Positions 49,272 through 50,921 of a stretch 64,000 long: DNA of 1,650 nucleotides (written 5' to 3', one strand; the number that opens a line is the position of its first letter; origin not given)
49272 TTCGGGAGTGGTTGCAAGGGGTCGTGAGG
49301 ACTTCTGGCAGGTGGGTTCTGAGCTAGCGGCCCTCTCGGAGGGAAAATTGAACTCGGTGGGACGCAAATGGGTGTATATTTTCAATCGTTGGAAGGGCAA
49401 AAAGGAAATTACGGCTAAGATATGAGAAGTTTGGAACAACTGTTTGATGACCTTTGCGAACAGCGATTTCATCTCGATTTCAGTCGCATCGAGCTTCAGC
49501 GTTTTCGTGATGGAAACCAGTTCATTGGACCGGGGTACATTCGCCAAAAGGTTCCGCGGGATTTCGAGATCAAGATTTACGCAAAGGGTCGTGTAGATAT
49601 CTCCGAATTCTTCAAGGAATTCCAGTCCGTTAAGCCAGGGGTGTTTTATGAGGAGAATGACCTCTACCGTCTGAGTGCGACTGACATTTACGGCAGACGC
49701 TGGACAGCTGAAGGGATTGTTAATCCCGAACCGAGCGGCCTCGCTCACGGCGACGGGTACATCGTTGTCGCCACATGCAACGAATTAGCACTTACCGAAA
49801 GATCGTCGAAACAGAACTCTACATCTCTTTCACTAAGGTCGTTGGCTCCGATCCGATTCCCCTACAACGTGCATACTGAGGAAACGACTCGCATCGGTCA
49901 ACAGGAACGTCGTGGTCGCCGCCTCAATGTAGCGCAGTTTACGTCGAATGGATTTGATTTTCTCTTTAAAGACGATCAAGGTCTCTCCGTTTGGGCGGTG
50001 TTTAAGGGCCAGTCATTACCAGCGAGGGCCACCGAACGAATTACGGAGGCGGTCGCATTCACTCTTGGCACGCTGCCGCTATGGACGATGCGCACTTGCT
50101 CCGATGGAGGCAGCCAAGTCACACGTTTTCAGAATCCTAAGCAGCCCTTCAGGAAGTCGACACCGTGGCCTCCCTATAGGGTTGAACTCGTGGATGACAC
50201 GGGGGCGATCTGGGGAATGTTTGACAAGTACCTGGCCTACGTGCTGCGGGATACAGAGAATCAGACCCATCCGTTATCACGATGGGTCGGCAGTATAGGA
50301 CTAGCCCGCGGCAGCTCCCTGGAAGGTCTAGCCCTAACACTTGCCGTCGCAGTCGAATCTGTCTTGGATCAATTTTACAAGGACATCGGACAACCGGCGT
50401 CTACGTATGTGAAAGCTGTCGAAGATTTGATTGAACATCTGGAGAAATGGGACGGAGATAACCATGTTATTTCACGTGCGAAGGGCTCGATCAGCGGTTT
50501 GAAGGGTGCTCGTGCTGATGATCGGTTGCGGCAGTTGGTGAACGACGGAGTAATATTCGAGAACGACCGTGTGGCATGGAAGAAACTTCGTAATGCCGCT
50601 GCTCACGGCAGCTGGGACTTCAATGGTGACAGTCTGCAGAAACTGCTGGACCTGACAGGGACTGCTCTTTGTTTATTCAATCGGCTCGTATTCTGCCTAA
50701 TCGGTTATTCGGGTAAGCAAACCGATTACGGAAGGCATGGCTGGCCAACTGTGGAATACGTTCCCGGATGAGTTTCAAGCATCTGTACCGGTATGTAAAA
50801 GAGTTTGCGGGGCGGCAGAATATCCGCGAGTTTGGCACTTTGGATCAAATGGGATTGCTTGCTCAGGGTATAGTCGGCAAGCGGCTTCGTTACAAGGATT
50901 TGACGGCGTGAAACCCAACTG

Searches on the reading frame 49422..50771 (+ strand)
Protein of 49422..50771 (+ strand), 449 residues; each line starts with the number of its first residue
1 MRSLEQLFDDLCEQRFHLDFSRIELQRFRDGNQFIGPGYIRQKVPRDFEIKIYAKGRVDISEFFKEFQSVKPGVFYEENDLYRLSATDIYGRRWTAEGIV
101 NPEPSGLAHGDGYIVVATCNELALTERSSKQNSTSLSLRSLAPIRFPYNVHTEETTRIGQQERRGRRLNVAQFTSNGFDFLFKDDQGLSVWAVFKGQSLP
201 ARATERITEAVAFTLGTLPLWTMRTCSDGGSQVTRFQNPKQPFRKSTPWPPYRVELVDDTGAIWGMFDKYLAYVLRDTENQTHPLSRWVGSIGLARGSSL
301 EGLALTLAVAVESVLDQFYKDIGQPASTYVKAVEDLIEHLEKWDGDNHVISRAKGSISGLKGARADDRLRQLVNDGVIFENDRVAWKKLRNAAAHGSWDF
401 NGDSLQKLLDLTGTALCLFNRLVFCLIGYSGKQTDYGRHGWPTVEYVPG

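Call 3: search_protein_families(library=pfam, proteins=[window:49422-50771:+], max_evalue=0.1)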
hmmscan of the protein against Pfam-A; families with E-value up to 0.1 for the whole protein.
window:49422-50771:+ (449 aa): 0 families

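Call 4: search_protein_families(library=padloc, proteins=[window:49422-50771:+], max_evalue=0.1)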
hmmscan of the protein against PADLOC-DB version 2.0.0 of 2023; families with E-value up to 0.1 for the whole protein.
window:49422-50771:+ (449 aa): 0 families

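Call 5: search_protein_families(library=ncbifam, proteins=[window:49422-50771:+], max_evalue=0.1)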
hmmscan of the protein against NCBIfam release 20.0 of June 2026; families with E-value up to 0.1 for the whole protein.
window:49422-50771:+ (449 aa): 0 families

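Call 6: find_homologous_proteins(query=window:49422-50768:+, max_evalue=0.001)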
Query window:49422-50768:+ (449 aa): 20 proteins with E <= 0.001 among 6532 candidates.
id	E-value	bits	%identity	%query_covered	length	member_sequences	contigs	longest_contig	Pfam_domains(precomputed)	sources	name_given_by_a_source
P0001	0.0e+0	1043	100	100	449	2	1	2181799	-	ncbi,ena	-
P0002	8.5e-265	897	87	100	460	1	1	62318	-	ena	-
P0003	1.8e-252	856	84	100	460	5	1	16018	-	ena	-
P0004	3.3e-133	463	47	100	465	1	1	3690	-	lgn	-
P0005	1.3e-132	461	49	100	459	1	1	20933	-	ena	-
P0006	3.7e-120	420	48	95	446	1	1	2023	-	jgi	-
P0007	1.9e-116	408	45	99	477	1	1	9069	-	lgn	-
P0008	2.0e-68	249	34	97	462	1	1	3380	-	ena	-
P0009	1.7e-67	246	35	96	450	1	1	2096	-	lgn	-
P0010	1.1e-64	237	42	62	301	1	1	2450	-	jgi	jgi:hypothetical protein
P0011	8.9e-63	231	35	99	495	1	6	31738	-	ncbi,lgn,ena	-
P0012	1.2e-39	155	28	98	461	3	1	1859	-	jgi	jgi:hypothetical protein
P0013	4.6e-38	149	30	92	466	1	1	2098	-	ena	-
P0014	2.5e-37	147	30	98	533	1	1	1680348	-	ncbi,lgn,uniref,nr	ncbi:hypothetical protein [Fimbriiglobus ruber]|uniref:ApeA N-terminal domain-containing protein n=1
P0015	2.0e-36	144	28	98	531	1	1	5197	-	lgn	-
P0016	1.7e-35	141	31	96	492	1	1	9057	-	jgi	-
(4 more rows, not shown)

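Call 7: search_protein_families(library=phrogs, proteins=[window:49422-50771:+], max_evalue=0.1)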
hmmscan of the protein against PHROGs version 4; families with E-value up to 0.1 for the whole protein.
window:49422-50771:+ (449 aa): 0 families

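Call 8: search_solved_structures(query=window:49422-50768:+, max_evalue=10)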
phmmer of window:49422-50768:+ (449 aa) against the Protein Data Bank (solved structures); distinct sequences matched with E-value up to 10: 2.
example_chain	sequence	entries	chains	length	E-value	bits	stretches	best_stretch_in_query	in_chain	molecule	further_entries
7nhn_s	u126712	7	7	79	1.2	11.1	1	163-205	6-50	30S ribosomal protein S18 | Small ribosomal subunit protein bS18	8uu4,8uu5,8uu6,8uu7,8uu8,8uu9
3j9w_AR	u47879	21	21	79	1.8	10.5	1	159-205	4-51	30S ribosomal protein bS18 | 30S ribosomal protein S18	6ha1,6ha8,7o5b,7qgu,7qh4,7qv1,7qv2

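Call 10: search_protein_families(library=pfam, alignment_id=A1, max_evalue=1)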
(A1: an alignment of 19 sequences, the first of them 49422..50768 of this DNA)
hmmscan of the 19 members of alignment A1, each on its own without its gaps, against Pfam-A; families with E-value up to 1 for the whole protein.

A. member 1, window:49422-50768:+ (449 aa): 1 family
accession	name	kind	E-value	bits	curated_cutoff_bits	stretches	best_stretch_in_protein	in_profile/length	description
PF16677.11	GP3_package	-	0.15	12.7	29.4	1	260-339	9-74/105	DNA-packaging protein gp3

B. families by the number of members that match (of 19 scanned): 11 families
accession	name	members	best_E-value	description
PF18737.6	HEPN_MAE_28990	4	0.0012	MAE_28990/MAE_18760-like HEPN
PF18739.6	HEPN_Apea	3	0.011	Apea-like HEPN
PF13643.11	DUF4145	2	0.0086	Domain of unknown function (DUF4145)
PF14799.11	FAM195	1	0.053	FAM195 family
PF18735.6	HEPN_RiboL-PSP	1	0.062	RiboL-PSP-HEPN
PF10796.14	Anti-adapt_IraP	1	0.064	Sigma-S stabilisation anti-adaptor protein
PF20104.4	DUF6494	1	0.065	Family of unknown function (DUF6494)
PF09486.15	HrpB7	1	0.071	Bacterial type III secretion protein (HrpB7)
PF08770.17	SoxZ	1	0.073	Sulphur oxidation protein SoxZ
PF20269.3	CATRA-N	1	0.078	CASPASE and TPR Repeat-Associated N-terminal domain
PF16677.11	GP3_package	1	0.15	DNA-packaging protein gp3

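Call 11: search_protein_families(library=padloc, alignment_id=A1, max_evalue=1)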
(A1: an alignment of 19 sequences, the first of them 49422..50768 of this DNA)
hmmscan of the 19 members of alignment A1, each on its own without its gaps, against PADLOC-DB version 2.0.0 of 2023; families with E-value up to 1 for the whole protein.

A. member 1, window:49422-50768:+ (449 aa): 0 families

B. families by the number of members that match (of 19 scanned): 4 families
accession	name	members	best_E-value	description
PDLC03853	LmuA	1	0.001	-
PDLC00798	Cyclase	1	0.0011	oligonucleotide-cyclase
PDLC04766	PDC-M66A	1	0.035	-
PDLC01825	CARF2--CARF_HEPN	1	0.045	-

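Call 12: search_solved_structures(query=A1, max_evalue=10, show_alignments=3)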
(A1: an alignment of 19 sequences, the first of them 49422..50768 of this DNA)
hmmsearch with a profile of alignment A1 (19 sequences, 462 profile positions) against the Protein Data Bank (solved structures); distinct sequences matched with E-value up to 10: 1.
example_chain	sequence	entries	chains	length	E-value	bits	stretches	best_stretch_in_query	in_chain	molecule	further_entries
4lmh_A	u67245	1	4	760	2.4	9.9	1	430-449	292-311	Extracellular iron oxide respiratory system surface decaheme cytochrome c component OmcA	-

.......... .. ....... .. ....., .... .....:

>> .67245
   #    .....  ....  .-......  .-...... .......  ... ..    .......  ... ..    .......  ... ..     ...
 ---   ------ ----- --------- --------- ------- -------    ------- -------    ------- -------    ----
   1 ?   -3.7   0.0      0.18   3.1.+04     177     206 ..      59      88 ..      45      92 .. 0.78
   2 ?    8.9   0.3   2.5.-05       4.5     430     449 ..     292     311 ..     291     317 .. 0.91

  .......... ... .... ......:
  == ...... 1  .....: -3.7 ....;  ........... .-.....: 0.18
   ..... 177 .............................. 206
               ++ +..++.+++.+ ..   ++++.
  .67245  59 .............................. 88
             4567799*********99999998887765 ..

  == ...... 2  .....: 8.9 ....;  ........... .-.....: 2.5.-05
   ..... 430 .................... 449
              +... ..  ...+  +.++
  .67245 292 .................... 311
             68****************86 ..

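Call 17: find_encoding_contigs(protein=P0002, flank=6000, max_places=3)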
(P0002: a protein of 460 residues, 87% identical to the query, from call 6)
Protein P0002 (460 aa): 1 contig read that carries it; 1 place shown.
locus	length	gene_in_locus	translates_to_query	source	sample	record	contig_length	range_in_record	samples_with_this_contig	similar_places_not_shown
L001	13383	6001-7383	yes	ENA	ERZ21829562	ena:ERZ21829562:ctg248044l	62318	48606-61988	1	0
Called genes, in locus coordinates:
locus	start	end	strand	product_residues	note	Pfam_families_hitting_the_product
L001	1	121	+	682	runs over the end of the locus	PF10412:TrwB_AAD_bind (faint), PF12696:TraG-D_C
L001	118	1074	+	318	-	PF00437:T2SSE, PF27713:UCP018868 (weak), PF13555:AAA_29 (faint), PF13401:AAA_22 (weak)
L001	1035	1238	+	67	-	-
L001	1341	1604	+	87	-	PF00565:SNase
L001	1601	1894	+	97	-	-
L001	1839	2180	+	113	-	-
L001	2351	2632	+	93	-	-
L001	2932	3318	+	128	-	-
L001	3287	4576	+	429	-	PF01555:N6_N4_Mtase, PF01844:HNH, PF14279:HNH_5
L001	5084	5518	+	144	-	-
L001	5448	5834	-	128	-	PF12760:Zn_ribbon_IS1595 (weak)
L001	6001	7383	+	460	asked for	-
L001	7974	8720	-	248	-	-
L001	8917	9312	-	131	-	-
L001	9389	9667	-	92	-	PF01527:HTH_Tnp_1, PF13384:HTH_23 (weak)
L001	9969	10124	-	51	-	-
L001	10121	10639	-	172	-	-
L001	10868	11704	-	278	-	-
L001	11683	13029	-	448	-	PF01555:N6_N4_Mtase, PF01170:UPF0020 (faint)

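Call 18: find_encoding_contigs(protein=P0005, flank=6000, max_places=3)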
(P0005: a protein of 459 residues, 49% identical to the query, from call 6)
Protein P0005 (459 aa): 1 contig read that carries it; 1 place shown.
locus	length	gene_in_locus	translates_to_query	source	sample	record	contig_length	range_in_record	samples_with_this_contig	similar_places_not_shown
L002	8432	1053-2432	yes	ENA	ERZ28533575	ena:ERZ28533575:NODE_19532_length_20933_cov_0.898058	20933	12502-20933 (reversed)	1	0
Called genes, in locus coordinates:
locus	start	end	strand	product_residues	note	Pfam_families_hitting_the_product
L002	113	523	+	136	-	PF01872:RibD_C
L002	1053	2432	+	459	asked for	-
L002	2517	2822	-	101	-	-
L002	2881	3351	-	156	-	-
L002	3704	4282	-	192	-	-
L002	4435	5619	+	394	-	PF07592:DDE_Tnp_ISAZ013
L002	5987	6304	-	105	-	PF00589:Phage_integrase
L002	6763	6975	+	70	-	-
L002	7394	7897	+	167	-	PF00072:Response_reg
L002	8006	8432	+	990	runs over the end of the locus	PF00675:Peptidase_M16, PF05193:Peptidase_M16_C, PF00675:Peptidase_M16, PF05193:Peptidase_M16_C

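Call 19: find_encoding_contigs(protein=P0011, flank=6000, max_places=4)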
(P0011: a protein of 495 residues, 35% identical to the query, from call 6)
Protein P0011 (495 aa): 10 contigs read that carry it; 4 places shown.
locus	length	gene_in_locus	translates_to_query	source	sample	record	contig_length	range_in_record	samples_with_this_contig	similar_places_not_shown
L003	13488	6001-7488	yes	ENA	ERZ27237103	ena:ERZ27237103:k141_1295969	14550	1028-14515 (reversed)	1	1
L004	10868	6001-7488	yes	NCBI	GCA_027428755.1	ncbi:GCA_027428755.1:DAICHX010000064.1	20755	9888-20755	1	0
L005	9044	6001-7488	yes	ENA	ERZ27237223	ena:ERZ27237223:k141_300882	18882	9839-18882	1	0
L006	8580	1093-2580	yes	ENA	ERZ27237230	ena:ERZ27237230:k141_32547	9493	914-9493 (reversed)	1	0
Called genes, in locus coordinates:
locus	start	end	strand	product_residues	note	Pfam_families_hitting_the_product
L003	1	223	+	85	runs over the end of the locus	?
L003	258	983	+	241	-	PF06026:Rib_5-P_isom_A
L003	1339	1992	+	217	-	PF01730:UreF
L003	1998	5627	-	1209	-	PF02811:PHP, PF07733:DNA_pol3_alpha, PF17657:DNA_pol3_finger, PF14579:HHH_6, PF01336:tRNA_anti-codon (weak)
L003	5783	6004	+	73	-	-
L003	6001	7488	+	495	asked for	-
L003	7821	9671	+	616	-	PF01555:N6_N4_Mtase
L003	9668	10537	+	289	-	PF01797:Y1_Tnp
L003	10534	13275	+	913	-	PF04851:ResIII, PF18766:SWI2_SNF2 (weak), PF00271:Helicase_C (faint)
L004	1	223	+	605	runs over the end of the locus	PF01368:DHH, PF02272:DHHA1, PF17768:RecJ_OB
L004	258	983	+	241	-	PF06026:Rib_5-P_isom_A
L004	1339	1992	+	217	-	PF01730:UreF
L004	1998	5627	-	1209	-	PF02811:PHP, PF07733:DNA_pol3_alpha, PF17657:DNA_pol3_finger, PF14579:HHH_6, PF01336:tRNA_anti-codon (weak)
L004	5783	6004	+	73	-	-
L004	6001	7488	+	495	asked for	-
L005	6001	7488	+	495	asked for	-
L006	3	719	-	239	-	?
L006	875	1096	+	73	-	-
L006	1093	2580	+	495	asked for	-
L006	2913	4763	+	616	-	PF01555:N6_N4_Mtase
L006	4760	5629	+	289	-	PF01797:Y1_Tnp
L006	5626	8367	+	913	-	PF04851:ResIII, PF18766:SWI2_SNF2 (weak), PF00271:Helicase_C (faint)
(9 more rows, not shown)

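Call 20: find_encoding_contigs(protein=P0014, flank=6000, max_places=3)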
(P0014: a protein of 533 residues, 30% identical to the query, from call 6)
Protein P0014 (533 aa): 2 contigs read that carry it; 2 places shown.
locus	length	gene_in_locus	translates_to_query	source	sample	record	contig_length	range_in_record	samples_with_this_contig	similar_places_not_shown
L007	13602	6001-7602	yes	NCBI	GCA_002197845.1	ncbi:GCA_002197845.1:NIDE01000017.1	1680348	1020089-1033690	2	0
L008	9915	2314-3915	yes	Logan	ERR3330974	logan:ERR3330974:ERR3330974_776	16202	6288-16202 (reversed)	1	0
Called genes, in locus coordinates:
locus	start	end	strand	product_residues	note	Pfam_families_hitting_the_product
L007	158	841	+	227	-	-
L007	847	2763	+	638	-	-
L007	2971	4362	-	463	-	-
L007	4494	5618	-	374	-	PF01408:GFO_IDH_MocA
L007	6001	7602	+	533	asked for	-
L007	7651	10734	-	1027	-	-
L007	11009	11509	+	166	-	-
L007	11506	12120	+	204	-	-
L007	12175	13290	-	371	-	PF04107:GCS2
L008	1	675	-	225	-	?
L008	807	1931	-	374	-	PF01408:GFO_IDH_MocA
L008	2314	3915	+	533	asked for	-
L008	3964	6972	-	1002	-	-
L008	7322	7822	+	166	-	-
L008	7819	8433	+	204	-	-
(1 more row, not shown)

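Call 21: find_encoding_contigs(protein=P0001, flank=10000, max_places=2)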
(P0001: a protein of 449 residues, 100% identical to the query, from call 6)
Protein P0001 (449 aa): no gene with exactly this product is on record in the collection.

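Call 22: find_encoding_contigs(protein=P0003, flank=6000, max_places=3)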
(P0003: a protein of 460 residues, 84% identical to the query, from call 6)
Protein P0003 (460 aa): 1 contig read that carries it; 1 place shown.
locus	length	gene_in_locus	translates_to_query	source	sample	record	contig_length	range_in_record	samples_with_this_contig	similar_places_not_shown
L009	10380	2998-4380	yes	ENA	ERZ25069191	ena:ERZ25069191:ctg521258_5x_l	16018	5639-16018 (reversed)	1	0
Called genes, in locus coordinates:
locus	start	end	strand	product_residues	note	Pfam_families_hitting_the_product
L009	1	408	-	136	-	?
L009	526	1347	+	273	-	-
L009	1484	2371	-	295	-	-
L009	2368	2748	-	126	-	-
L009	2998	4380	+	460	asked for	-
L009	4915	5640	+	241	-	PF01527:HTH_Tnp_1, PF13384:HTH_23 (weak), PF05717:TnpB_IS66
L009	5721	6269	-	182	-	-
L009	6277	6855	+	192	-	PF03050:DDE_Tnp_IS66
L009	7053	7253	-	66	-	-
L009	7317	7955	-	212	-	PF00665:rve, PF13683:rve_3, PF13333:rve_2 (weak)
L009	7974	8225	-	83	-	PF13276:HTH_21 (weak)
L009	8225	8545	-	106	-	PF01527:HTH_Tnp_1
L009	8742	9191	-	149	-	PF01398:JAB, PF14464:Prok-JAB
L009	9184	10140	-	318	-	PF00291:PALP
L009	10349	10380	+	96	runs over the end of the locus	PF00166:Cpn10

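Call 23: find_encoding_contigs(protein=P0007, flank=6000, max_places=3)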
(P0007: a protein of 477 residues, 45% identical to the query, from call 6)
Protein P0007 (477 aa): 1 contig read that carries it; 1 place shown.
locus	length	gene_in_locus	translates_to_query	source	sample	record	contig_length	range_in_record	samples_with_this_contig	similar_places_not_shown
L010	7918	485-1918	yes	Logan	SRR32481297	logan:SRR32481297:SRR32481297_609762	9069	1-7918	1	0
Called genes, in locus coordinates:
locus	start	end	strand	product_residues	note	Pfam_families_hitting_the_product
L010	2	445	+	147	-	?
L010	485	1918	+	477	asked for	-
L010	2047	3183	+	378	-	-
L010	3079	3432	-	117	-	-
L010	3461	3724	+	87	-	-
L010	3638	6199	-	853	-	PF00270:DEAD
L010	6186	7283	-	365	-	PF08878:HamA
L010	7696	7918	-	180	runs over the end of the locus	-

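Call 24: find_encoding_contigs(protein=P0016, flank=6000, max_places=3)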
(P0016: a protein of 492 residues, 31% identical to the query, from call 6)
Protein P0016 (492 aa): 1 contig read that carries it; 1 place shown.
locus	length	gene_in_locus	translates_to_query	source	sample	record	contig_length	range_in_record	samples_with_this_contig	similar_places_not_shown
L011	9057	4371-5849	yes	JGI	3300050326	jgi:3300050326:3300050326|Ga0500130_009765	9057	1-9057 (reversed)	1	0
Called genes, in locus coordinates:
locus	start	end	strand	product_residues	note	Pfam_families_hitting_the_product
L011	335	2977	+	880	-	-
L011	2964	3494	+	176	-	-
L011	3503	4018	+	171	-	-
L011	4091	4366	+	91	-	-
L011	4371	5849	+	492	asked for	-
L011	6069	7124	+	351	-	-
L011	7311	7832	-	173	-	-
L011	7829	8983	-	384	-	-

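Call 25: predict_structure(alignment_id=A1)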
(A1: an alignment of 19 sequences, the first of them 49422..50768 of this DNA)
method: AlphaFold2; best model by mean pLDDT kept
length: 449 residues; sequences in the alignment: 19
mean_pLDDT: 81.4   pTM: 0.78
mean pLDDT of the five models: 81.4, 80.4, 79.6, 78.0, 76.3
residues with pLDDT >= 90: 162; 70-90: 197; 50-70: 60; < 50: 30
segments of 3 or more residues with pLDDT < 50: 154-166, 241-248, 250-257
pLDDT, mean of each block of 10 residues (from residue 1): 88 91 91 92 82 80 60 71 94 92 71 87 85 83 65 42 51 89 83 89 90 81 87 85 44 50 87 91 87 77 88 94 90 92 88 86 91 92 92 73 70 91 93 81 76
secondary structure, 60 per line:
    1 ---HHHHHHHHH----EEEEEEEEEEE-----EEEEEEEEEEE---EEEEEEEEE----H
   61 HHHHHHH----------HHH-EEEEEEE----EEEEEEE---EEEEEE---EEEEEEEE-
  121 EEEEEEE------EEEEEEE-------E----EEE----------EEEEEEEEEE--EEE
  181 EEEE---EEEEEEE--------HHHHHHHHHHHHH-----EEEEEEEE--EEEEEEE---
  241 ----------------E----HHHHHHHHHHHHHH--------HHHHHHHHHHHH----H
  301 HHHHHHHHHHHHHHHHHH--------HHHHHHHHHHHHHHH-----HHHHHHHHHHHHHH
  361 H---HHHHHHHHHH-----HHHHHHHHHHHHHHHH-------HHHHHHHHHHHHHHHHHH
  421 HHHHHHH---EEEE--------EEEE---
elements in order: H4-12 E17-27 E33-43 E47-55 H60-67 E82-88 E93-99 E103-108 E112-119 E121-127 E134-140 E153-155 E166-175 E178-184 E188-194 H203-215 E221-228 E231-237 H262-275 H284-295 H300-318 H327-341 H347-361 H365-374 H380-395 H403-427 E431-434 E443-446
